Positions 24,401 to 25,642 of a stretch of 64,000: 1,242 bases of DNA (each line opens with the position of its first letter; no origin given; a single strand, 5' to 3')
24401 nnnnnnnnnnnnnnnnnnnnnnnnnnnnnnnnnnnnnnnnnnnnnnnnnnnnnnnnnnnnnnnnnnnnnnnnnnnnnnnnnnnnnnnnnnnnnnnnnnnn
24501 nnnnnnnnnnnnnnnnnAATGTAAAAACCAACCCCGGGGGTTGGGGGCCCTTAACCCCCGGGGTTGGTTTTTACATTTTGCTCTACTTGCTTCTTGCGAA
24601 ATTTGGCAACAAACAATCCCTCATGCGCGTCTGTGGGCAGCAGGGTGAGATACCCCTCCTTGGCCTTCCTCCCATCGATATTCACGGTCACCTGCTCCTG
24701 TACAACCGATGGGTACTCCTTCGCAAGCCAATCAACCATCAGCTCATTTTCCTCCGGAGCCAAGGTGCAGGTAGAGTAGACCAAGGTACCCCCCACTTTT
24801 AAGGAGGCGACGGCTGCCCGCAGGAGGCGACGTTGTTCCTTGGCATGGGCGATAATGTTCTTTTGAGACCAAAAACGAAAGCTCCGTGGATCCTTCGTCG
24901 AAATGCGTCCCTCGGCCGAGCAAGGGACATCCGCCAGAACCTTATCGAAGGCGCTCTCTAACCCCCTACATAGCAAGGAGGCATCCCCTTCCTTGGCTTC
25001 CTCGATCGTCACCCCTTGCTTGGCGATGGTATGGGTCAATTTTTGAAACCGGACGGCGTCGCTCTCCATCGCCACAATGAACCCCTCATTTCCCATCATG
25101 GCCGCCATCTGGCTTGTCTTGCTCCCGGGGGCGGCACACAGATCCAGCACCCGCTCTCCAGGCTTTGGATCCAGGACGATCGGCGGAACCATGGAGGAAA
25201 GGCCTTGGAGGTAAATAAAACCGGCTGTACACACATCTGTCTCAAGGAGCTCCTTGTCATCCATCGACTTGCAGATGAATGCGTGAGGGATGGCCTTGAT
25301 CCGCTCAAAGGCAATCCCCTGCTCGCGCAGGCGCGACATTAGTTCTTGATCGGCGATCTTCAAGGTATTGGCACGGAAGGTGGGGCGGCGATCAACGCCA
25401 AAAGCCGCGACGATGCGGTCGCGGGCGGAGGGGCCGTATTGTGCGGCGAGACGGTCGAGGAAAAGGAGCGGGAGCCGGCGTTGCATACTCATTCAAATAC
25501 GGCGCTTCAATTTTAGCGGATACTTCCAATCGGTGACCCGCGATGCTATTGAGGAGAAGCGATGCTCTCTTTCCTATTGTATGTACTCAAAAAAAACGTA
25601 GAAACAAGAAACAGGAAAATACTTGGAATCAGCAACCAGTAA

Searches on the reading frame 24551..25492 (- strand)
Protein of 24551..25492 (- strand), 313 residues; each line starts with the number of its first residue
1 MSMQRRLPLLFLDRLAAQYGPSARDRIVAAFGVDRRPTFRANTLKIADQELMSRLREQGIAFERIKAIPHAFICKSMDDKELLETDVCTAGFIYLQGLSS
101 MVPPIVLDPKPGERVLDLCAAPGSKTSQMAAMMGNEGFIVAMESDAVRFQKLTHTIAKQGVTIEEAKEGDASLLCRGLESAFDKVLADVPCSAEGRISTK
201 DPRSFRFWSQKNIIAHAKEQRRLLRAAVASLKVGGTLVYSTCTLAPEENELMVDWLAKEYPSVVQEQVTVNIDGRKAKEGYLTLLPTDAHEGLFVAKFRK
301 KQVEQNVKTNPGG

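Call 35: search_protein_families(library=pfam, proteins=[window:24551-25492:-], max_evalue=0.001)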
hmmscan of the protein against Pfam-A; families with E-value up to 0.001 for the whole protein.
window:24551-25492:- (313 aa): 5 families
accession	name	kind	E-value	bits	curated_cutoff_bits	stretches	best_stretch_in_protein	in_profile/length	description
PF01189.24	Methyltr_RsmB-F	-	1.3e-44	152.7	27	1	105-299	2-199/199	16S rRNA methyltransferase RsmB/F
PF22458.1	RsmF-B_ferredox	-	4.5e-07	30.4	27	1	10-75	4-68/74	Methyltr_RsmF/B-like, ferredoxin-like domain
PF17125.10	Methyltr_RsmF_N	-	2.6e-06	28.2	34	1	7-96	1-84/86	N-terminal domain of 16S rRNA methyltransferase RsmF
PF13847.12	Methyltransf_31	-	5.9e-06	26.5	27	1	110-254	2-124/145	Methyltransferase domain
PF01728.25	FtsJ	-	1.8e-05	25.2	24.1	1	110-260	20-156/181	FtsJ-like methyltransferase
